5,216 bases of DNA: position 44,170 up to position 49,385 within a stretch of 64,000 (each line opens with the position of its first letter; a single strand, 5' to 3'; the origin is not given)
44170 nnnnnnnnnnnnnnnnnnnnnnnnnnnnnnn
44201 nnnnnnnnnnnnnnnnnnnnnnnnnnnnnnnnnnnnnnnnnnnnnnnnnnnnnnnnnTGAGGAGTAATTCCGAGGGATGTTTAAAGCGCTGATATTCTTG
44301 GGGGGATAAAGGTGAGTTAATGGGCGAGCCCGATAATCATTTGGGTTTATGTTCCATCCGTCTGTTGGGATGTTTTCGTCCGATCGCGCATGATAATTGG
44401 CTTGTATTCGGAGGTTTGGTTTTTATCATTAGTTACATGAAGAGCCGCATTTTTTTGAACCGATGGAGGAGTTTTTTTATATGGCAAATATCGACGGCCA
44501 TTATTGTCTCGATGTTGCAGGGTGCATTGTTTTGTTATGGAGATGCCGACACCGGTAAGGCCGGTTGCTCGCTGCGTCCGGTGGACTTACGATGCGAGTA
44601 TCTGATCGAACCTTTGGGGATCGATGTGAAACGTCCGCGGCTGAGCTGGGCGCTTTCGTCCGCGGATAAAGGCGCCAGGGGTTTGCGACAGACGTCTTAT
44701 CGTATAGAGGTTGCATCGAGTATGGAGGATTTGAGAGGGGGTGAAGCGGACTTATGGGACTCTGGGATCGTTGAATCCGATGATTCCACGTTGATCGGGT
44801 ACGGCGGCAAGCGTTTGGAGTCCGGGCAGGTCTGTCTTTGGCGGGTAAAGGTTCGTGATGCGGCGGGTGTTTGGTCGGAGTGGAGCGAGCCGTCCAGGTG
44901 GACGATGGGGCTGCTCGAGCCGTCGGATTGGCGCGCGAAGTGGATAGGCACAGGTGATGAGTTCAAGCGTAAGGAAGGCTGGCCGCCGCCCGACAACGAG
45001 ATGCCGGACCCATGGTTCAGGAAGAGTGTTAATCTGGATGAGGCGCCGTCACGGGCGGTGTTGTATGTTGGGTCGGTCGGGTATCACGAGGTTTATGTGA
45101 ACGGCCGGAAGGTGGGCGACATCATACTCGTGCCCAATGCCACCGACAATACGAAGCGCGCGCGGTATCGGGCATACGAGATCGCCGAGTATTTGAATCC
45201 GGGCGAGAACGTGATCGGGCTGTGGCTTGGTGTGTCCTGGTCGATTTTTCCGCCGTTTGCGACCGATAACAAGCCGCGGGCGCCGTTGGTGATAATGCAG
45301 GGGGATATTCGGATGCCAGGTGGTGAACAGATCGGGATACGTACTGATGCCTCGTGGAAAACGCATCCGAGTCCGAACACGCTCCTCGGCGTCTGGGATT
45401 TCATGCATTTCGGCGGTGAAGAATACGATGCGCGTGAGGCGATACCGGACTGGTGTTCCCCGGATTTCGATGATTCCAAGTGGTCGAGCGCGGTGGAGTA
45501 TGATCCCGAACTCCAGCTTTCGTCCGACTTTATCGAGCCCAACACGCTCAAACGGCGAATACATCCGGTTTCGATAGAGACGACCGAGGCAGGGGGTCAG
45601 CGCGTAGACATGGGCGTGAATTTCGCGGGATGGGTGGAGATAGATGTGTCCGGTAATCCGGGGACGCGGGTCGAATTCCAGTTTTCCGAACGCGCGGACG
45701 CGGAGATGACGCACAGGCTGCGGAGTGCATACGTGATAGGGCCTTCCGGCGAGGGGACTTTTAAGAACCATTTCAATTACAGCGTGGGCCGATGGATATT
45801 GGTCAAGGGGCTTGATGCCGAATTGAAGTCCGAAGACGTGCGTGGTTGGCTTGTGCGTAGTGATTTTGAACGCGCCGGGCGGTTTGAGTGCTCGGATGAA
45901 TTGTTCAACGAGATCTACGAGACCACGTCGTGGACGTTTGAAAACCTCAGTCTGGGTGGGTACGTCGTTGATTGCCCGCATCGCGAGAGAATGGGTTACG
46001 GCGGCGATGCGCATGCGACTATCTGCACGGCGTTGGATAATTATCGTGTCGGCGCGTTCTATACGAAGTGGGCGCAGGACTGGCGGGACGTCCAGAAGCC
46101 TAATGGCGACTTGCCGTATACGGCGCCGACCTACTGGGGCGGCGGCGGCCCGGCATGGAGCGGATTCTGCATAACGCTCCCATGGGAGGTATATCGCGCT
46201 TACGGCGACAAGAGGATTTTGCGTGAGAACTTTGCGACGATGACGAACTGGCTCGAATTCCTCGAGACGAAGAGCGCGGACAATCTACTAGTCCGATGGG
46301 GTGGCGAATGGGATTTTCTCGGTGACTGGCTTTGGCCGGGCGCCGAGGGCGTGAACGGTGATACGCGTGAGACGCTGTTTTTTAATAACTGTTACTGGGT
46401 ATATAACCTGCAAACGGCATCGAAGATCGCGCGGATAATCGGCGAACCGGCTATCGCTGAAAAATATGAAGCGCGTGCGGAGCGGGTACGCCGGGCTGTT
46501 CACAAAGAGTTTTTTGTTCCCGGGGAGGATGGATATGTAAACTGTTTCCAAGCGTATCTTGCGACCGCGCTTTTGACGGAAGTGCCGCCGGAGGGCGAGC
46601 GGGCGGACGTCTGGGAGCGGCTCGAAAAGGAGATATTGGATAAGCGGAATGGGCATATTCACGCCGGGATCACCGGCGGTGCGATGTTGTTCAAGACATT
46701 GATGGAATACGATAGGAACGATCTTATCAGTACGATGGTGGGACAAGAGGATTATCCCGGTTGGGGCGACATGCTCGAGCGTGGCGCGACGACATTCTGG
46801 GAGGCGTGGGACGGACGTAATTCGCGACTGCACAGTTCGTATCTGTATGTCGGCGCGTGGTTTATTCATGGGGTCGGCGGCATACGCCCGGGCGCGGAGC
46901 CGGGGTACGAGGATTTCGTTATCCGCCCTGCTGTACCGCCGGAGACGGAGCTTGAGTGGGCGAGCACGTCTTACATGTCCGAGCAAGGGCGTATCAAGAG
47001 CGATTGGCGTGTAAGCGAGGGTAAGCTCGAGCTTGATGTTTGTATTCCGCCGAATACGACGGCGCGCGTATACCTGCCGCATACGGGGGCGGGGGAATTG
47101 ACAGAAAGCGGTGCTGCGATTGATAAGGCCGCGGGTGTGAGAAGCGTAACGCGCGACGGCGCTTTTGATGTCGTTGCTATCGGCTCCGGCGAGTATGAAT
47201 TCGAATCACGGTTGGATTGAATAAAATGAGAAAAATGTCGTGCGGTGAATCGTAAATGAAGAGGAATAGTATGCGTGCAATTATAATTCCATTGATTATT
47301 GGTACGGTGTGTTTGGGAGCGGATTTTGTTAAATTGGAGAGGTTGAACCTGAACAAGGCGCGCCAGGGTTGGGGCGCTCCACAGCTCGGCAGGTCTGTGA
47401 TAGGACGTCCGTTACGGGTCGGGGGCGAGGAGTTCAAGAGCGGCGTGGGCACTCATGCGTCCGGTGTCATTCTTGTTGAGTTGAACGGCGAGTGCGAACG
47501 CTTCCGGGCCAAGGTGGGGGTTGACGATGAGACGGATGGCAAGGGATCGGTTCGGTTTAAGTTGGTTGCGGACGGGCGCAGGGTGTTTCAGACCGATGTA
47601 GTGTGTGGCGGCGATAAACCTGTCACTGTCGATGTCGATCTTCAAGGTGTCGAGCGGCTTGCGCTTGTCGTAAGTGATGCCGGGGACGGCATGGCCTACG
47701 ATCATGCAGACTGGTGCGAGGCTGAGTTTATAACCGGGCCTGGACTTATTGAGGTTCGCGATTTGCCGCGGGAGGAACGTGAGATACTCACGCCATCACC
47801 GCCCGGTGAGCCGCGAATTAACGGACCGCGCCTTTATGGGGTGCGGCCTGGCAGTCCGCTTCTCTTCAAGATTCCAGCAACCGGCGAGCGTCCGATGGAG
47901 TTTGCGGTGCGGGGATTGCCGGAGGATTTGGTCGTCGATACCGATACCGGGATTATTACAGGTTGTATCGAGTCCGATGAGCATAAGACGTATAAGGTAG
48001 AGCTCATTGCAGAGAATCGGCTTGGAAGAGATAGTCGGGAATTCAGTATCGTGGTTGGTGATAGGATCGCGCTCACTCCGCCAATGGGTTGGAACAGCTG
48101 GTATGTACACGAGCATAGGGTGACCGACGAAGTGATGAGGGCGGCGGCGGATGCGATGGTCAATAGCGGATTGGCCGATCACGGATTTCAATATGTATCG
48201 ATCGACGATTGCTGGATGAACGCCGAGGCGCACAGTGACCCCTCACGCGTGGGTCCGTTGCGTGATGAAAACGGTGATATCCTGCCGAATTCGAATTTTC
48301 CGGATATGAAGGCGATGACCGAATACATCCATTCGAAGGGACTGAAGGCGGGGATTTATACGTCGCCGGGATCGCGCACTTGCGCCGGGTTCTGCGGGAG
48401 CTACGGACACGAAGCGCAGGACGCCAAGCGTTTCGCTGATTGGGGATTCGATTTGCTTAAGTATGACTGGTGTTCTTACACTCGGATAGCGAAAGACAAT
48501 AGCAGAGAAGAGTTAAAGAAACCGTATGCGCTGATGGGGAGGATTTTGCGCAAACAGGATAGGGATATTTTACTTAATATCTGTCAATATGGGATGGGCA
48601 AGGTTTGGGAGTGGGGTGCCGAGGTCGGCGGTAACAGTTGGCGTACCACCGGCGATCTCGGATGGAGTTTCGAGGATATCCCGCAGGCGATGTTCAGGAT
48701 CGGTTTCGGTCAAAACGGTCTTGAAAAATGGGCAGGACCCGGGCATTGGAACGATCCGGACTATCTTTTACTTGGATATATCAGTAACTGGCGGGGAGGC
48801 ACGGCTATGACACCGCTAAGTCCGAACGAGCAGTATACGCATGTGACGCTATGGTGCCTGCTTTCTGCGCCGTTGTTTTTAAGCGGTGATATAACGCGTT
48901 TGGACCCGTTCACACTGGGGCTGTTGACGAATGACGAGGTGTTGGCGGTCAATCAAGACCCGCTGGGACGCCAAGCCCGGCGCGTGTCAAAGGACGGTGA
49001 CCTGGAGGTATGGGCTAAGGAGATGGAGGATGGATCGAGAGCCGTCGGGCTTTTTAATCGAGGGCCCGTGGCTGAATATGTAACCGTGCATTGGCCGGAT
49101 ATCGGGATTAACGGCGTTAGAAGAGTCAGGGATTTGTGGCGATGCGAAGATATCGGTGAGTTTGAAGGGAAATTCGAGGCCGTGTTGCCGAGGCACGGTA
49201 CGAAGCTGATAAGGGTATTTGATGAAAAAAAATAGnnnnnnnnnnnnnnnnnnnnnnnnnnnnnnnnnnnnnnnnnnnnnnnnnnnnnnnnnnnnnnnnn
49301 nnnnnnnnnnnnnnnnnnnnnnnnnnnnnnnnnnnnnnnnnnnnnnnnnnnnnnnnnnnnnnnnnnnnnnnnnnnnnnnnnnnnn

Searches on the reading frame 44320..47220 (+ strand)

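Call 48: search_protein_families(library=pfam, proteins=[window:44320-47220:+], max_evalue=0.00001)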
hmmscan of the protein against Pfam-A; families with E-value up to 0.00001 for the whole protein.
window:44320-47220:+ (966 aa): 5 families
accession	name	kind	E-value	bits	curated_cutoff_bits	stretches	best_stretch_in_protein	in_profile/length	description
PF17389.8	Bac_rhamnosid6H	-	2e-84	284.2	24.5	1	518-850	2-337/339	Bacterial alpha-L-rhamnosidase 6 hairpin glycosidase domain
PF25788.1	Ig_Rha78A_N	-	2.8e-36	124.4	27.4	1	87-200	1-105/105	Rha78A-like, N-terminal immunoglobulin domain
PF08531.16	Bac_rhamnosid_N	-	3.7e-33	115.2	25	1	243-400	3-160/172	Alpha-L-rhamnosidase N-terminal domain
PF17390.7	Bac_rhamnosid_C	-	9.9e-20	70.6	22.1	1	854-930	1-74/78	Bacterial alpha-L-rhamnosidase C-terminal domain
PF05592.18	Bac_rhamnosid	-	6.4e-10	39.3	22.2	1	429-512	10-101/102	Bacterial alpha-L-rhamnosidase concanavalin-like domain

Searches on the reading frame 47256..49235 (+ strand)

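Call 48: search_protein_families(library=pfam, proteins=[window:47256-49235:+], max_evalue=0.00001)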
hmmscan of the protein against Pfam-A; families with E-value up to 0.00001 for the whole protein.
window:47256-49235:+ (659 aa): 3 families
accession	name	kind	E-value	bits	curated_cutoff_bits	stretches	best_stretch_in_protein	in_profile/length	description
PF16499.11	Melibiase_2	-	1.2e-49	169.6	23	1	275-568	2-284/284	Alpha galactosidase A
PF08305.17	NPCBM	-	3e-44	150.8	23.9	1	26-158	4-136/137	NPCBM/NEW2 domain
PF17801.7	Melibiase_C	-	6.9e-18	64.9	22.9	1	580-654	1-71/71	Alpha galactosidase C-terminal beta sandwich domain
